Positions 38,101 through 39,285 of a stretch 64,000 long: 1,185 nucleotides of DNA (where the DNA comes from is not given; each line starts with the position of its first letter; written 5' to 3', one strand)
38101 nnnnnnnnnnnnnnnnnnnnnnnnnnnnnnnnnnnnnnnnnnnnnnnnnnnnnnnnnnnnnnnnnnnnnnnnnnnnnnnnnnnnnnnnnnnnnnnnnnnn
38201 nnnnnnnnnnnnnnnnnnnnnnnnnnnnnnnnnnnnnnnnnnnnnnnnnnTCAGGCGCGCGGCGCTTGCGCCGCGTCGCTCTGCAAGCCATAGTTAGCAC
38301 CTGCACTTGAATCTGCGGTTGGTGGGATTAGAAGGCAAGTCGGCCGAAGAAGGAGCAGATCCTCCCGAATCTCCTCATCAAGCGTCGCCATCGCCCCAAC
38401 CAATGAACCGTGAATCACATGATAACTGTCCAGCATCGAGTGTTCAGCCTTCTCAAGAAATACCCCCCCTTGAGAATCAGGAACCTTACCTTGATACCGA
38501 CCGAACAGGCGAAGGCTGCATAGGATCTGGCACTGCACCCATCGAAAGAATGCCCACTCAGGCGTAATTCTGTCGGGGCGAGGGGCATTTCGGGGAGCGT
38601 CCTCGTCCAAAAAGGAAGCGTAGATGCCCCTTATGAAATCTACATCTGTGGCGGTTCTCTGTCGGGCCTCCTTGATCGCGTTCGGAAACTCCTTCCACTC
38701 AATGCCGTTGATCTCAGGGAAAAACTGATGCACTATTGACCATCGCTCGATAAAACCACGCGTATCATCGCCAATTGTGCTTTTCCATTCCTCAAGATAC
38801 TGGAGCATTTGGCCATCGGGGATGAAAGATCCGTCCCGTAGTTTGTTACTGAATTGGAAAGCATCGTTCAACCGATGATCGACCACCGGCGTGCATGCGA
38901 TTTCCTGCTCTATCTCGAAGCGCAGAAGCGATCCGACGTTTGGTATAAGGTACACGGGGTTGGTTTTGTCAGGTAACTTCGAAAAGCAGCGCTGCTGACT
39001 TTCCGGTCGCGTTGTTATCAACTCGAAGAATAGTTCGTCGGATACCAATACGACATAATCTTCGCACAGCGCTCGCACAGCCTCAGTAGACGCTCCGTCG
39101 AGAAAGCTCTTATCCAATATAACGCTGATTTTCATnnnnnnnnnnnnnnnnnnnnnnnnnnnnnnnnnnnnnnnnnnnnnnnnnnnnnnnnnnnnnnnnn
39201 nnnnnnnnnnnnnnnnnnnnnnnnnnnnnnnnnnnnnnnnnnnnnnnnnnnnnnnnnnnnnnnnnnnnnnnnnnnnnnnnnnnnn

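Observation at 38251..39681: Two-ORF integron cassette with no family I can name: CxxCxGxG zinc-ribbon protein plus PIN-like protein (candidate defence or toxin-antitoxin module)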

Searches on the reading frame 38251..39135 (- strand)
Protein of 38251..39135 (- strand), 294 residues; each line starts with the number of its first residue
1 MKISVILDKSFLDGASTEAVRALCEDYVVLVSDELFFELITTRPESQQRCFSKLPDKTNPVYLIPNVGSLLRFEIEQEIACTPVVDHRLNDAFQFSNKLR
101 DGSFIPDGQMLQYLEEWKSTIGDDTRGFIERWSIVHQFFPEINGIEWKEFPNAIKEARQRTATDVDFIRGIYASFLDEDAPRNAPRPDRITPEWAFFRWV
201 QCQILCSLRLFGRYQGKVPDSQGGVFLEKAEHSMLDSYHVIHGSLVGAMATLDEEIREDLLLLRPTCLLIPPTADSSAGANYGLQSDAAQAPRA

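Call 3: search_protein_families(library=pfam, proteins=[window:38251-39135:-], max_evalue=1)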
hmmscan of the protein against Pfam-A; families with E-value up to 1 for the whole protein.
window:38251-39135:- (294 aa): 0 families

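Call 4: search_protein_families(library=padloc, proteins=[window:38251-39135:-], max_evalue=1)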
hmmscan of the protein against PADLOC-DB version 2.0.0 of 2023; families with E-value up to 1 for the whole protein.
window:38251-39135:- (294 aa): 0 families

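Call 5: search_protein_families(library=ncbifam, proteins=[window:38251-39135:-], max_evalue=1)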
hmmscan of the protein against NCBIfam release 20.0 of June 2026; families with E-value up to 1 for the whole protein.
window:38251-39135:- (294 aa): 0 families

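Call 6: find_homologous_proteins(query=window:38251-39135:-)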
Query window:38251-39135:- (294 aa): 87 proteins with E <= 0.001 among 1171 candidates.
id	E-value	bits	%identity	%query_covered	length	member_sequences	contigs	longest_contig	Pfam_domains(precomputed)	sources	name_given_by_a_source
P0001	4.9e-198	674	100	100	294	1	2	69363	-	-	-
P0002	2.5e-150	518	75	99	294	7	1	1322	-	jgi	-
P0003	4.8e-147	507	73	100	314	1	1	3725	-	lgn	-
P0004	1.5e-142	492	73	99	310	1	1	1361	-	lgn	-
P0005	2.1e-139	482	74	92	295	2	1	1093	-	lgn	-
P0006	6.2e-139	480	72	100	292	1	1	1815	-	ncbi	-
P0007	1.5e-138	479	70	100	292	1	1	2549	-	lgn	-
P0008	3.3e-136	471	69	98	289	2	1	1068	-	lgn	-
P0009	1.7e-135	469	68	100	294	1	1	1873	-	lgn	-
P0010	3.8e-132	458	69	98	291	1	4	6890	-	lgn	-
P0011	1.1e-126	440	66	95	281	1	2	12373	-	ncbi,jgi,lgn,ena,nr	ncbi:MAG: hypothetical protein CVV18_06300 [Gammaproteobacteria bacterium HGW-Gammaproteobacteria-8]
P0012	7.7e-125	434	62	94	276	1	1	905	-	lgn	-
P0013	3.1e-124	432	75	82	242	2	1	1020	-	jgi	jgi:hypothetical protein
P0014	2.3e-122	426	66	95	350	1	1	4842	-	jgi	jgi:hypothetical protein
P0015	3.5e-122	425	65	94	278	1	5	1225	-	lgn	-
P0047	1.5e-82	295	49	95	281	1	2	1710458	-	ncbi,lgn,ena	-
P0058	1.4e-75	272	46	94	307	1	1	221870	-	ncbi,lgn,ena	-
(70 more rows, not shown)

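Call 20: find_related_loci(query=A2, collection=genome_contigs, flank=4000)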
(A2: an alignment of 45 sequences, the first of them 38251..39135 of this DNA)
Query A2 (294 aa) in genome_contigs; peptide patterns used: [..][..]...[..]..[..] (x = any residue, [..] = any of these).
64 stretches matched a pattern; 14 encode a relative of the query (tblastn E <= 1e-3); 14 distinct loci.
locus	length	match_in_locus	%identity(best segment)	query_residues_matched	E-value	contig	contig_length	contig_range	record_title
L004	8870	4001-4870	75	5-294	2e-156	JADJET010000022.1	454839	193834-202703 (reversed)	MAG: Gammaproteobacteria bacterium isolate Bjer_18-Q3-R1-45_BAT3C.258 tig00858191-19860-4555030, whole genome shotgun se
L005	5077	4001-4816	65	1-272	1e-125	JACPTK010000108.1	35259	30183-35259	MAG: Betaproteobacteria bacterium isolate NC_groundwater_730_Ag_S-0.65um_65_27 S37_SO-6_scaffold_842515, whole genome sh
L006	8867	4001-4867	56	3-291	4e-113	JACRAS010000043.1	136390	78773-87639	MAG: Betaproteobacteria bacterium isolate NC_groundwater_1600_Pr3_B-0.1um_63_13 SR-2_scaffold_141_669458, whole genome s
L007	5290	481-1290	56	3-272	3e-107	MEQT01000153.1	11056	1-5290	MAG: Betaproteobacteria bacterium RIFCSPLOWO2_02_64_14 rifcsplowo2_02_sub10_scaffold_2473, whole genome shotgun sequence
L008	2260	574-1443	58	5-294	1e-110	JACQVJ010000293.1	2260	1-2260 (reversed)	MAG: Ignavibacteriae bacterium isolate NC_groundwater_1460_Ag_S-0.65um_52_13 S_p65_S5_coassembly_k141_4663749, whole gen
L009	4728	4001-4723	58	5-245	2e-94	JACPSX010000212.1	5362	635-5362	MAG: Candidatus Tectomicrobia bacterium isolate NC_groundwater_717_Ag_S-0.2um_59_8 S36_SO-2_scaffold_485340, whole genom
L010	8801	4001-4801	49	4-270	1e-83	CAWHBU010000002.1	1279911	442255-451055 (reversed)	MAG: uncultured delta proteobacterium isolate MFD03726.bin.2.155 genome assembly, contig: contig_10498, whole genome sho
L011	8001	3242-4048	46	5-273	1e-80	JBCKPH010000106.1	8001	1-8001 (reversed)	Burkholderiaceae bacterium isolate SLM_MC1B_24-P11 Node_106_length_8001_cov_74.337957, whole genome shotgun sequence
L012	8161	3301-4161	43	5-292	1e-76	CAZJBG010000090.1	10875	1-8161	MAG TPA_asm: uncultured bacterium isolate binchicken_co85_10 genome assembly, contig: NODE_3008_length_10875_cov_13.3138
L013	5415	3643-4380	46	5-251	7e-72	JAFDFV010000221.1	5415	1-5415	MAG: Deltaproteobacteria bacterium isolate Meg22_02_Bin_90 Meg22_02_Bin_90_scaffold_64462, whole genome shotgun sequence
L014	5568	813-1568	39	5-256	2e-64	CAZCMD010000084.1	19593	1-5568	MAG TPA_asm: uncultured Desulfatiglans sp. isolate SRP192927_co6_207 genome assembly, contig: NODE_6052_length_19593_cov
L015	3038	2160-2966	30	2-271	1e-33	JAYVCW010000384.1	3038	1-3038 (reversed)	MAG: Acidobacteriaceae bacterium isolate GL32_Down_metabinner_4 GL32_Down_metabinner_4_383, whole genome shotgun sequenc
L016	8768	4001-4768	25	5-270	2e-19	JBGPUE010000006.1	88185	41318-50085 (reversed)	MAG: Candidatus Binataceae bacterium isolate OBJ1_062018_110_50 k141_261326_length_88185_cov_15.1243, whole genome shotg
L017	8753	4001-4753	29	5-265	3e-18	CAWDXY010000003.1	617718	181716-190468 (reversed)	MAG: uncultured delta proteobacterium isolate MFD01248.bin.1.21 genome assembly, contig: contig_21291, whole genome shot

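Call 29: find_encoding_contigs(protein=P0003, flank=5000, max_places=3)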
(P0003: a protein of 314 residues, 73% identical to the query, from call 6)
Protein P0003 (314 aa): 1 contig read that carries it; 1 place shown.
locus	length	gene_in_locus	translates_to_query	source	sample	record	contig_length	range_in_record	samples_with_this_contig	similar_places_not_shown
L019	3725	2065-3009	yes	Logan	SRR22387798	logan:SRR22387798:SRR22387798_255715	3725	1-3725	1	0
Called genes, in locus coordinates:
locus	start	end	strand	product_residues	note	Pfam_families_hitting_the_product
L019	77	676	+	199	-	-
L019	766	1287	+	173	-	-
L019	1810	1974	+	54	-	-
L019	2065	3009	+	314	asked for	-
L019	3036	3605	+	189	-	-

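Call 30: find_encoding_contigs(protein=P0010, flank=5000, max_places=4)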
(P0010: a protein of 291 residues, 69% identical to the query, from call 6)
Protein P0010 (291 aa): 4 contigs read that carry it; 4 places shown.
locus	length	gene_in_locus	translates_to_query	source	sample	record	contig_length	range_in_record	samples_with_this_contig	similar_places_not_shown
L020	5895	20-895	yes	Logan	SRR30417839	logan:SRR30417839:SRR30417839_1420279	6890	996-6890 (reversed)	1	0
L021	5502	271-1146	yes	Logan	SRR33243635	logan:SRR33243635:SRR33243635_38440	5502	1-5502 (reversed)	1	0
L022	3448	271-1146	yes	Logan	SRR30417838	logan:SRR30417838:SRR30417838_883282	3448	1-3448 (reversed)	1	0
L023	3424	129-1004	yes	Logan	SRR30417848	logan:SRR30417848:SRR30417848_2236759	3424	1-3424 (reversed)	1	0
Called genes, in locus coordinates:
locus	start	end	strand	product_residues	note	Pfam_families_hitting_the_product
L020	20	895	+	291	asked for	-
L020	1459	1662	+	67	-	PF02586:SRAP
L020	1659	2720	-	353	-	PF12281:NTP_transf_8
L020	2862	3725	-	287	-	PF10021:PARG_cat_microb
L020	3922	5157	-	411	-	PF13657:Couple_hipA, PF07804:HipA_C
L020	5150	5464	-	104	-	PF13560:HTH_31, PF12844:HTH_19, PF13443:HTH_26 (weak), PF01381:HTH_3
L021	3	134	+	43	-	?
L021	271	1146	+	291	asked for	-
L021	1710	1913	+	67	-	PF02586:SRAP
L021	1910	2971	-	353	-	PF12281:NTP_transf_8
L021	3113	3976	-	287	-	PF10021:PARG_cat_microb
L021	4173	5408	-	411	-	PF13657:Couple_hipA, PF07804:HipA_C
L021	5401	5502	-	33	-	?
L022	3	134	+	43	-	?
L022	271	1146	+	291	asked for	-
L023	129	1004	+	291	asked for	-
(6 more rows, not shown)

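Call 31: predict_structure(alignment_id=A2)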
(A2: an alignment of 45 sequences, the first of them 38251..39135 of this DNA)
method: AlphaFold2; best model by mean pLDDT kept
length: 294 residues; sequences in the alignment: 45
mean_pLDDT: 89.3   pTM: 0.87
mean pLDDT of the five models: 89.3, 89.2, 89.2, 88.3, 88.1
residues with pLDDT >= 90: 235; 70-90: 31; 50-70: 9; < 50: 19
segments of 3 or more residues with pLDDT < 50: 276-294
pLDDT, mean of each block of 10 residues (from residue 1): 93 94 96 95 93 95 97 96 96 93 92 93 94 92 88 96 98 85 92 98 96 82 84 96 98 96 96 52 34 37
secondary structure, 60 per line:
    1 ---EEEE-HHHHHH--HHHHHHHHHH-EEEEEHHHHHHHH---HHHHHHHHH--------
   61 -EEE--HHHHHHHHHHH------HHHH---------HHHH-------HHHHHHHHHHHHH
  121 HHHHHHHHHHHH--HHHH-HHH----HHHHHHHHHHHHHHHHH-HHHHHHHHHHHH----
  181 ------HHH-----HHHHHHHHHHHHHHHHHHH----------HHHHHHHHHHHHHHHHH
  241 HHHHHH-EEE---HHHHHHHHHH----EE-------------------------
elements in order: E4-7 H9-14 H17-26 E28-32 H33-40 H44-52 E62-64 H67-77 H84-87 H97-100 H108-132 H135-138 H147-163 H165-176 H195-213 H224-246 E248-250 H254-263

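Call 37: fold_search(model_id=the predicted structure, library=pdb)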
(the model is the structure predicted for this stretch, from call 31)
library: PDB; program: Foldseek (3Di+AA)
matches with E <= 10: 350; with E <= 0.001: 0
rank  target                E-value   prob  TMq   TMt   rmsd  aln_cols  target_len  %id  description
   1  3fhj_A                7.2e-02  0.16  0.17  0.16  20.9       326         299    8  Independent saturation of three TrpRS subsites generates a partially-assembled state similar to those observed in mole (released 2009-02-03)
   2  3fi0_D                3.6e-01  0.08  0.17  0.17  23.7       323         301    7  Crystal Structure Analysis of B. stearothermophilus Tryptophanyl-tRNA Synthetase Complexed with Tryptophan, AMP, and I (released 2009-02-03)
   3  4acs_B                4.0e-01  0.13  0.15  0.18  16.6       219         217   10  Crystal structure of mutant GST A2-2 with enhanced catalytic efficiency with azathioprine (released 2011-12-28)
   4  1ydk_B                4.2e-01  0.12  0.17  0.20  16.9       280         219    8  Crystal structure of the I219A mutant of human glutathione transferase A1-1 with S-hexylglutathione (released 2005-06-07)
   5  3fhj_D                4.4e-01  0.09  0.17  0.17  21.9       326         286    7  Independent saturation of three TrpRS subsites generates a partially-assembled state similar to those observed in mole (released 2009-02-03)
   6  6atp_B                5.3e-01  0.12  0.17  0.20  15.3       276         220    9  Crystal structure of apo-hGSTA1-1 exhibiting a new conformation of C-terminal helix (released 2018-09-12)
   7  6zj9                  5.3e-01  0.09  0.16  0.19  15.8       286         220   11  Crystal structure of Equus ferus caballus glutathione transferase A3-3 in complex with glutathione (released 2020-11-18)
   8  3fi0_G                5.9e-01  0.08  0.16  0.16  21.5       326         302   10  Crystal Structure Analysis of B. stearothermophilus Tryptophanyl-tRNA Synthetase Complexed with Tryptophan, AMP, and I (released 2009-02-03)
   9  2c8u_A                6.2e-01  0.08  0.14  0.18  15.3       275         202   10  Structure of R21Q mutant of Sh28GST (released 2006-06-21)
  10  3fi0_I                6.2e-01  0.08  0.17  0.17  21.2       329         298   11  Crystal Structure Analysis of B. stearothermophilus Tryptophanyl-tRNA Synthetase Complexed with Tryptophan, AMP, and I (released 2009-02-03)
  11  3fi0_F                6.5e-01  0.07  0.17  0.17  22.0       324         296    9  Crystal Structure Analysis of B. stearothermophilus Tryptophanyl-tRNA Synthetase Complexed with Tryptophan, AMP, and I (released 2009-02-03)
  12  9kvc_B                6.8e-01  0.06  0.17  0.16  23.0       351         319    8  Crystal structure of tryptophanyl-tRNA synthetase from Staphylococcus aureus (released 2025-07-23)
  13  2r3x_A                7.1e-01  0.09  0.13  0.16  17.5       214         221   11  Crystal structure of an R15L hGSTA1-1 mutant complexed with S-hexyl-glutathione (released 2007-12-18)
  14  1k3l_B                7.1e-01  0.08  0.15  0.17  17.6       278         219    9  Crystal Structure Analysis of S-hexyl-glutathione Complex of Glutathione Transferase at 1.5 Angstroms Resolution (released 2002-10-23)
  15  9kww_C                7.1e-01  0.06  0.15  0.14  22.1       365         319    7  Crystal structure of S. aureus tryptophanyl-tRNA synthetase complexed with 3-demethylchuangxinmycin (released 2025-07-23)
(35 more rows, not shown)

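Call 39: search_protein_families(library=pfam, alignment_id=A2, max_evalue=10)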
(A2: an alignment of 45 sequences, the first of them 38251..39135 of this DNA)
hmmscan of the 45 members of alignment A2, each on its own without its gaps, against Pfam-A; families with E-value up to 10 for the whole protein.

A. member 1, window:38251-39135:- (294 aa): 0 families

B. families by the number of members that match (of 45 scanned): 11 families
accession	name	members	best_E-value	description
PF06853.17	DUF1249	4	0.05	Protein of unknown function (DUF1249)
PF23497.1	YmiD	2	0.012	YmiD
PF19939.4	DUF6401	2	0.063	Family of unknown function (DUF6401)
PF13776.11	DUF4172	1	0.053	Domain of unknown function (DUF4172)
PF10732.14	DUF2524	1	0.1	Protein of unknown function (DUF2524)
PF03172.18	HSR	1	0.13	HSR domain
PF21707.3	ABC_AB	1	0.17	Emaravirus ABC_AB protein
PF06757.18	Ins_allergen_rp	1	0.19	Insect allergen related repeat, nitrile-specifier detoxification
PF23016.2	RsmI_C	1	0.2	RsmI C-terminal HTH domain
PF15480.11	DUF4640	1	0.25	Domain of unknown function (DUF4640)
PF20473.4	MmeI_Mtase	1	0.31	MmeI, DNA-methyltransferase domain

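Call 40: search_solved_structures(query=A2, max_evalue=10)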
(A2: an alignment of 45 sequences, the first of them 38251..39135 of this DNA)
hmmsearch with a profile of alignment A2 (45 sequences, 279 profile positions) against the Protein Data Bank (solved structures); distinct sequences matched with E-value up to 10: 1.
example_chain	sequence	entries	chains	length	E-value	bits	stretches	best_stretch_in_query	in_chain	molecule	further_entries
6g70_A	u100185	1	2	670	0.2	13.7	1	55-126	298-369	Pre-mRNA-processing factor 39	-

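Call 43: search_protein_families(library=pfam, proteins=[L019:766-1287:+, L019:3036-3605:+, L013:2651-3619:+, L014:137-721:+, L005:3424-3912:+, L006:3408-3920:+], max_evalue=0.1)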
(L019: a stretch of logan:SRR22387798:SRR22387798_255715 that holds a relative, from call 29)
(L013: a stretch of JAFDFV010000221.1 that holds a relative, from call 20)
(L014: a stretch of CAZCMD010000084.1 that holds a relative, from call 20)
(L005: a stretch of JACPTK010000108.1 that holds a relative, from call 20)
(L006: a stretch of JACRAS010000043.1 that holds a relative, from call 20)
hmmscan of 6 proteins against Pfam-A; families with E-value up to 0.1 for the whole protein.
L019:766-1287:+ (173 aa): 0 families

L019:3036-3605:+ (189 aa): 0 families

L013:2651-3619:+ (322 aa): 1 family
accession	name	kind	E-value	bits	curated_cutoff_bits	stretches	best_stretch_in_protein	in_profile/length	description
PF14022.11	DUF4238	-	5.4e-38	131.4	27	1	9-292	1-281/281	Protein of unknown function (DUF4238)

L014:137-721:+ (194 aa): 4 families
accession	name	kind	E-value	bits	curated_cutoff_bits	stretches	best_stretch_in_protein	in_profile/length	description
PF13391.12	HNH_2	-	0.013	15.8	21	1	23-57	23-55/66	HNH endonuclease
PF08641.17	Mis14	-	0.018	15.9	24.9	0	2-49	57-95/133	Kinetochore protein Mis14 like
PF03037.21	KMP11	-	0.057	14.7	28.3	0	65-98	20-53/90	Kinetoplastid membrane protein 11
PF01844.29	HNH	-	0.077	13.6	21.4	0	28-59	5-43/47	HNH endonuclease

L005:3424-3912:+ (162 aa): 1 family
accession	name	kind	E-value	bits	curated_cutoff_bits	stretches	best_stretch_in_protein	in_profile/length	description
PF18735.6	HEPN_RiboL-PSP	-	0.076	13.3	28.4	0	89-101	149-161/191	RiboL-PSP-HEPN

L006:3408-3920:+ (170 aa): 0 families
